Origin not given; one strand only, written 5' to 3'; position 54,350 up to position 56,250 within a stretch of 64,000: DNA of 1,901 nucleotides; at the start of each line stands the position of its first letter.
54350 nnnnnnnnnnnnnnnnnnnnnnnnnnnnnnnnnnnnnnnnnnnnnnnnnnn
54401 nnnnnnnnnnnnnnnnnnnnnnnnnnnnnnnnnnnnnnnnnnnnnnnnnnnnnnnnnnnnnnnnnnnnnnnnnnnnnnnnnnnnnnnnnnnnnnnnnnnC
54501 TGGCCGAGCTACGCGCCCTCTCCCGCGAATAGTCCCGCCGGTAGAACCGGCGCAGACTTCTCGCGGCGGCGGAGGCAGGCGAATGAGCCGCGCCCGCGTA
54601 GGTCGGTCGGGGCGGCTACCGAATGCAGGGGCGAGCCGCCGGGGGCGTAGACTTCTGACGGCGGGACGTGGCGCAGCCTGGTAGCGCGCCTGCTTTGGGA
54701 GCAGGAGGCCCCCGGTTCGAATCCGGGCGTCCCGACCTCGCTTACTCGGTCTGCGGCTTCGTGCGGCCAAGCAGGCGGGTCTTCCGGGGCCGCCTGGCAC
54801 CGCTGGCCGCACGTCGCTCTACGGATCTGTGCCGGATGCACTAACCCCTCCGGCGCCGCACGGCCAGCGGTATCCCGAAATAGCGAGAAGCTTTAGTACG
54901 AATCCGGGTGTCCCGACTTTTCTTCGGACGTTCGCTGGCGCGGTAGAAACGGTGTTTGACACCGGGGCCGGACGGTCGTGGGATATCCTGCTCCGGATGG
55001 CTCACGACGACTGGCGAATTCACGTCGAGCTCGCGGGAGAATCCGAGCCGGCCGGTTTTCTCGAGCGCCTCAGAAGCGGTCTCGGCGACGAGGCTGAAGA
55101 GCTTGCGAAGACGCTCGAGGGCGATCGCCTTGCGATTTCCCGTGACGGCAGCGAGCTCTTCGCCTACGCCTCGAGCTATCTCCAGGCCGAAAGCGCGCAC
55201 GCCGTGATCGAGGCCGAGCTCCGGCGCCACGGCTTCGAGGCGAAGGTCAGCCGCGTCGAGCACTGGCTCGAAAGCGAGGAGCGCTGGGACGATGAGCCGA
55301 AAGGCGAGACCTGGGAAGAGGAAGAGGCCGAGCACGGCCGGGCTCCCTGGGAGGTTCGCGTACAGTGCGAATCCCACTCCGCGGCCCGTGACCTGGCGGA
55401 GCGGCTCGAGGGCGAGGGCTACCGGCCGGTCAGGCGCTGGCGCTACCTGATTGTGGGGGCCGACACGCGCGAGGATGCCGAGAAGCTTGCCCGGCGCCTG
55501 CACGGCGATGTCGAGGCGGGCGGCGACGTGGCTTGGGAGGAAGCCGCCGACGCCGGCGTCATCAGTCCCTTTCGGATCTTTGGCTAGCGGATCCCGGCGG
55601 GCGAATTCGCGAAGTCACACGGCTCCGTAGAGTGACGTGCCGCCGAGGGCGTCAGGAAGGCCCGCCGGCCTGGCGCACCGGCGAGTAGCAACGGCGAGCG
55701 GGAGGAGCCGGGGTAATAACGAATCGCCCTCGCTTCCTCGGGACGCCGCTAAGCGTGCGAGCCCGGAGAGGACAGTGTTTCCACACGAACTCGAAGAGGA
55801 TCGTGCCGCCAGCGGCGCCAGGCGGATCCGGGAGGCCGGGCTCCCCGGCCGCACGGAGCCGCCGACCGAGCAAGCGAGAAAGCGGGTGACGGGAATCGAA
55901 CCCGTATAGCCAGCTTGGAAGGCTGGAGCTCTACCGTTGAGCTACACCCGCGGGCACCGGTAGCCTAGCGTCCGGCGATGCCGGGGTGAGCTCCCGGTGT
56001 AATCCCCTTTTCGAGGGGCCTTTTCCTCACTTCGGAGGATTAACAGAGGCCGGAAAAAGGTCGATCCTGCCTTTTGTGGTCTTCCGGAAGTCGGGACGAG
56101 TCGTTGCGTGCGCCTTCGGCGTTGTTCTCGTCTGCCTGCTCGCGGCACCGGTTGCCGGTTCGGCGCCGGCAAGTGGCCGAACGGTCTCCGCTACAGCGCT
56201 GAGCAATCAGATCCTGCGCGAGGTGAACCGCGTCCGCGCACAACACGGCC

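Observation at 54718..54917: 19-nt duplication of the tRNA-Pro 3' end brackets a 181-bp insertion (miniature integrative element?)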

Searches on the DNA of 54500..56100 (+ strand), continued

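Call 57: search_rna_families(sources=[L118, L088, L021, L034, L092, L052], threshold=gathering)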
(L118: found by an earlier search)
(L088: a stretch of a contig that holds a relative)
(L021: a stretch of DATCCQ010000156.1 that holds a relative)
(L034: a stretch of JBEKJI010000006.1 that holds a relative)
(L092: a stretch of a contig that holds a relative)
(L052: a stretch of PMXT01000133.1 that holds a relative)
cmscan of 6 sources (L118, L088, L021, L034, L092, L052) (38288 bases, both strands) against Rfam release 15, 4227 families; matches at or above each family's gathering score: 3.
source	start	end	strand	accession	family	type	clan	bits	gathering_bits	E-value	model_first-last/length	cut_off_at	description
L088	5948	6307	-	RF00023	tmRNA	Gene;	CL00001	173.6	47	3.3e-69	1-374/374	no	transfer-messenger RNA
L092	5973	6045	-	RF00005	tRNA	Gene; tRNA;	CL00001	71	29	1e-13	1-71/71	no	tRNA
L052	547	619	-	RF00005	tRNA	Gene; tRNA;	CL00001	65.6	29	3e-12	1-71/71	no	tRNA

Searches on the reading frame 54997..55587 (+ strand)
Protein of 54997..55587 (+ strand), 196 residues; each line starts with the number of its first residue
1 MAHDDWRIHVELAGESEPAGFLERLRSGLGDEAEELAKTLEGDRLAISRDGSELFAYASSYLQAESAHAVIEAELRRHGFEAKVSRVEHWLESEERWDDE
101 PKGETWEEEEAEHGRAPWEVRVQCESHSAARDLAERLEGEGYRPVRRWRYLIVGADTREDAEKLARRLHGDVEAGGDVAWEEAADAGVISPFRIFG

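Call 51: find_homologous_proteins(query=window:54997-55587:+, max_evalue=1e-20)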
Query window:54997-55587:+ (196 aa): 3104 proteins with E <= 1e-20 among 3822 candidates; the best 120 are listed.
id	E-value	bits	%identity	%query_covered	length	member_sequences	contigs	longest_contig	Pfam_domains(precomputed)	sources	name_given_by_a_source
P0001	7.0e-122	423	100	100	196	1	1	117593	-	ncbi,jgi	ncbi:MAG: hypothetical protein ABSC51_02865 [Gaiellaceae bacterium]|jgi:hypothetical protein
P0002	1.9e-90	320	77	100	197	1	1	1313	-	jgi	-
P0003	1.1e-89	318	76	100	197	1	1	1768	-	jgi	jgi:hypothetical protein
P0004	3.2e-89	316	77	99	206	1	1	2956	-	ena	-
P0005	3.5e-89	316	75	100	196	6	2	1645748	-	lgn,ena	-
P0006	3.8e-89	316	77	100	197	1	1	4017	-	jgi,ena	-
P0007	5.3e-89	315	76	100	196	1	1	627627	-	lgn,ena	-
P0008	8.8e-89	315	77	99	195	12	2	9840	-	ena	-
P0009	1.7e-88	314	76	99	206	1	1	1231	-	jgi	-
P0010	2.8e-88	313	76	100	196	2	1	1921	-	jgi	jgi:hypothetical protein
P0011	4.0e-88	312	75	100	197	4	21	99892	-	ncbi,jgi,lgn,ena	jgi:hypothetical protein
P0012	5.4e-88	312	76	99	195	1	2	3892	-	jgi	-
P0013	6.0e-88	312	76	99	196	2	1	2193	-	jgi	jgi:hypothetical protein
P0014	6.9e-88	312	76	100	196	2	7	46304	-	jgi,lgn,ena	jgi:hypothetical protein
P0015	8.3e-88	311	76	100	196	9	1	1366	-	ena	-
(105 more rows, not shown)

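Call 52: find_encoding_contigs(protein=P0005, flank=2500, max_places=3)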
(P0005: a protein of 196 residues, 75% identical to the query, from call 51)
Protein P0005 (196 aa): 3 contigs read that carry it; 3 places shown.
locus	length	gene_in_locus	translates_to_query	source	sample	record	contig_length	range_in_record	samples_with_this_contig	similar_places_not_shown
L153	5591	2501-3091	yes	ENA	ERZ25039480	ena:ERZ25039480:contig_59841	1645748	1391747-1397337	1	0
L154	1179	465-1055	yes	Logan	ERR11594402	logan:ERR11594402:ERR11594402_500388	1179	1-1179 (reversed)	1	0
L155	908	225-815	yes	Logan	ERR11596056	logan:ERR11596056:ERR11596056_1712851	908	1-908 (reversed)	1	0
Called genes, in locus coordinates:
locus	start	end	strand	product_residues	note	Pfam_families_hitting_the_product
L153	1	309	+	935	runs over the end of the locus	PF01590:GAF, PF13185:GAF_2, PF01590:GAF, PF13185:GAF_2, PF01590:GAF, PF13185:GAF_2, PF00989:PAS, PF00512:HisKA, +6 more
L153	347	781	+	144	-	PF00072:Response_reg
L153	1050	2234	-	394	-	-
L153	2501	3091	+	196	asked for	-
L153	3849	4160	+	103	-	PF00188:CAP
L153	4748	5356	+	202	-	-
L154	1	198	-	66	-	?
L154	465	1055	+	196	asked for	-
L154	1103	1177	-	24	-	?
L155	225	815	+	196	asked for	-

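Call 53: find_encoding_contigs(protein=P0007, flank=2500, max_places=3)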
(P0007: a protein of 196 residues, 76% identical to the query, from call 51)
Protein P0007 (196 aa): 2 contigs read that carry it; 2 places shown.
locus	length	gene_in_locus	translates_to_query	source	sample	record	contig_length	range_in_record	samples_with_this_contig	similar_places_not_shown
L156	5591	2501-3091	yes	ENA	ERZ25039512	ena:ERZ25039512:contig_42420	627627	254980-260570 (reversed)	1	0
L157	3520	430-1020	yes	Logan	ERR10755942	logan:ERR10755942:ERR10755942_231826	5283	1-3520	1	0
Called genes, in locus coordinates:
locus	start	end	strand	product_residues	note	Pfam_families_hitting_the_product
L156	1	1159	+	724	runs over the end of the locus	PF01590:GAF, PF13185:GAF_2, PF01590:GAF, PF13185:GAF_2, PF13492:GAF_3 (weak), PF00989:PAS, PF00512:HisKA, PF02518:HATPase_c, +2 more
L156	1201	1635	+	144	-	PF00072:Response_reg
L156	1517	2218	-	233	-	-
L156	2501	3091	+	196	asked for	-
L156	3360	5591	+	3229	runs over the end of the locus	PF02210:Laminin_G_2 (faint), PF13385:Laminin_G_3, PF06848:Disaggr_repeat (weak), PF17957:Big_7, PF05593:RHS_repeat (weak), PF13385:Laminin_G_3, PF00877:NLPC_P60 (faint)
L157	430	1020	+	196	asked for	-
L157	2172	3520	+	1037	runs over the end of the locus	?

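Call 54: find_encoding_contigs(protein=P0011, flank=2500, max_places=3)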
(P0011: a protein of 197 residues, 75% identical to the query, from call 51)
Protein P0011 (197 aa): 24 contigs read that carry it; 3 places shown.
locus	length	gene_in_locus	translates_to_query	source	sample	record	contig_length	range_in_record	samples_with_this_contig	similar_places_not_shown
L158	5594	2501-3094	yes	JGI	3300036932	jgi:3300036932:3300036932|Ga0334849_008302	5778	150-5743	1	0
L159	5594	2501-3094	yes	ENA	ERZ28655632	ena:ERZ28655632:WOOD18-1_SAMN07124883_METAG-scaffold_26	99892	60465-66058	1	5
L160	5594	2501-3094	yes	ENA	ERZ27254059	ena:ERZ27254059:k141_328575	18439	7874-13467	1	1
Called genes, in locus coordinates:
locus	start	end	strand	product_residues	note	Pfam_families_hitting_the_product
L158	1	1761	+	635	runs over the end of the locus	?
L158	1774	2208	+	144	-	PF00072:Response_reg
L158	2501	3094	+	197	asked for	-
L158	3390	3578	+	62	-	-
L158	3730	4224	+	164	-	PF00188:CAP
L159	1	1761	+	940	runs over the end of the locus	PF01590:GAF, PF13185:GAF_2, PF01590:GAF, PF13185:GAF_2, PF01590:GAF, PF00989:PAS, PF00512:HisKA, PF02518:HATPase_c, +2 more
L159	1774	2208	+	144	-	PF00072:Response_reg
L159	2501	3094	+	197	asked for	-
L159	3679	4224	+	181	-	PF00188:CAP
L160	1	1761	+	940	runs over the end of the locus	PF01590:GAF, PF13185:GAF_2, PF01590:GAF, PF13185:GAF_2, PF01590:GAF, PF00989:PAS, PF00512:HisKA, PF02518:HATPase_c, +2 more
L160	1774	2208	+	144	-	PF00072:Response_reg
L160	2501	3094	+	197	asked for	-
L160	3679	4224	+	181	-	PF00188:CAP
